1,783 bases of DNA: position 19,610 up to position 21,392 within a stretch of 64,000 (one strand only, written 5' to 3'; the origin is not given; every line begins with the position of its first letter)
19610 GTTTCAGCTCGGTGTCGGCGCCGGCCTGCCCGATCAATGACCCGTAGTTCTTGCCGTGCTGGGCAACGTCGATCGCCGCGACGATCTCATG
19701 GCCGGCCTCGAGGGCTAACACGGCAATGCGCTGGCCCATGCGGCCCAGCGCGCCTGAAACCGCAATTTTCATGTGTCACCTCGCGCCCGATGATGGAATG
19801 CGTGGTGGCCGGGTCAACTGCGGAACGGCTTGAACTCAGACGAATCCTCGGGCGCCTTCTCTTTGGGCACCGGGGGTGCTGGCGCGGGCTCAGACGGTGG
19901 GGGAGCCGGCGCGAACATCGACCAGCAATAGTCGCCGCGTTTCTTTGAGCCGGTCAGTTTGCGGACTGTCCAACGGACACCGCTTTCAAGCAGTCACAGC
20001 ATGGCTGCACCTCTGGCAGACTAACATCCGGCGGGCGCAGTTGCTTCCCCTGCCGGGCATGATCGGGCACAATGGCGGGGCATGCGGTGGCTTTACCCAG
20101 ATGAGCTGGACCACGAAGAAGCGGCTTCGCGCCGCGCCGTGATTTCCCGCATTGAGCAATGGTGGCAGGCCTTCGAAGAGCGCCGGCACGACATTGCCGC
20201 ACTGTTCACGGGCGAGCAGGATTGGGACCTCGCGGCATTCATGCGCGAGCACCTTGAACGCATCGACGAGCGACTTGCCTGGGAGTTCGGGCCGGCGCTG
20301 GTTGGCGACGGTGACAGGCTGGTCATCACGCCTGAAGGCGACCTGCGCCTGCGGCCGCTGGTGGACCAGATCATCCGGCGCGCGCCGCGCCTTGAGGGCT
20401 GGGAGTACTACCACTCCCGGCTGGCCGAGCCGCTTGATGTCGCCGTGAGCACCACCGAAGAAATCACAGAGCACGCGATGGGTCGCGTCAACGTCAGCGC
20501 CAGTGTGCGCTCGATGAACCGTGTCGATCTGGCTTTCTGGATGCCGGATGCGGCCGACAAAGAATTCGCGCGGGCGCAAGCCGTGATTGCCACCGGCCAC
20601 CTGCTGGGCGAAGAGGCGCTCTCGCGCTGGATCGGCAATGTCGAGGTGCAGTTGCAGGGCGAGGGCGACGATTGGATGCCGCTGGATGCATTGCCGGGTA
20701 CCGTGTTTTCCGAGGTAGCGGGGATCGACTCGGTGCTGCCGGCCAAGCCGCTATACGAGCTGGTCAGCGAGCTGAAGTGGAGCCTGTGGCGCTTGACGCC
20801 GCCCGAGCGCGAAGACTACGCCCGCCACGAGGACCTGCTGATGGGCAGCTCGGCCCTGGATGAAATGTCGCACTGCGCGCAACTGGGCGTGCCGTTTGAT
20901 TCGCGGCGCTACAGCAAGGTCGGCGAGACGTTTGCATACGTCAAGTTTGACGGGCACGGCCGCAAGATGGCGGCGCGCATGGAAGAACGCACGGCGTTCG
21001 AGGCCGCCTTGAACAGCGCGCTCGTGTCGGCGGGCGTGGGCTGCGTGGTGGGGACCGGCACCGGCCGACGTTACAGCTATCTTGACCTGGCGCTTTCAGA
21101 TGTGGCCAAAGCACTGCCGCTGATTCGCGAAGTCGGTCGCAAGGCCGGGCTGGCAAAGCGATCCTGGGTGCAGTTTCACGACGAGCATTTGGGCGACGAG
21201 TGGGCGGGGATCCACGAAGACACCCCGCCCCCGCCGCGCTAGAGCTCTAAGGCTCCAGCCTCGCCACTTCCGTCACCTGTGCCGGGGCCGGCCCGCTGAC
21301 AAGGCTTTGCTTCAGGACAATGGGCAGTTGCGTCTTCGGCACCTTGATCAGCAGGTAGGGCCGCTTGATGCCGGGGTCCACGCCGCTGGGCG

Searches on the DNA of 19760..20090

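Call 95: search_rna_families(source=window, start=19760, end=20090, threshold=evalue, max_evalue=10)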
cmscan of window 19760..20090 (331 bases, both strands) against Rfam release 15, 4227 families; matches with E-value up to 10: 1.
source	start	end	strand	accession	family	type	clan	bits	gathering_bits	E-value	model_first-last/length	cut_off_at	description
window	19869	19880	-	RF00226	IRES_n-myc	Cis-reg; IRES;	-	6.9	40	3.4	229-240/322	no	n-myc internal ribosome entry site (IRES)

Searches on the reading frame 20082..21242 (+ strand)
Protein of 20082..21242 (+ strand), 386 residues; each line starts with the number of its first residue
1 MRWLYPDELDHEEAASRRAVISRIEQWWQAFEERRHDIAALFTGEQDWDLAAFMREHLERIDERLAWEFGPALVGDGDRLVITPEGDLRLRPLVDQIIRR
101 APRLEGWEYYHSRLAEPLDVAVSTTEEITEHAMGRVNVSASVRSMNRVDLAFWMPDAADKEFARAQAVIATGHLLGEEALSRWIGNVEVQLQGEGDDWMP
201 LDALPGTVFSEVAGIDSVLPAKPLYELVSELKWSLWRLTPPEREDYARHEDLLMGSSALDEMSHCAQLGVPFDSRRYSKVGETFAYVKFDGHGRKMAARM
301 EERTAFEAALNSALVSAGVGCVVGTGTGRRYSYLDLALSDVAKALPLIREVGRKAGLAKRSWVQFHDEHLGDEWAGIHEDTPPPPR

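Call 3: search_protein_families(library=pfam, proteins=[window:20082-21242:+], max_evalue=0.01)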
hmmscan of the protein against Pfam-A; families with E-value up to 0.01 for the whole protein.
window:20082-21242:+ (386 aa): 0 families

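Call 16: search_protein_families(library=ncbifam, proteins=[window:20082-21242:+], max_evalue=0.01)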
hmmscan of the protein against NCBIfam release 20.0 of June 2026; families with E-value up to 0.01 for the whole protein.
window:20082-21242:+ (386 aa): 0 families

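Call 54: search_solved_structures(query=window:20082-21239:+, max_evalue=1)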
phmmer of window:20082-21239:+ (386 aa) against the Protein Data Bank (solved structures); distinct sequences matched with E-value up to 1: 0.
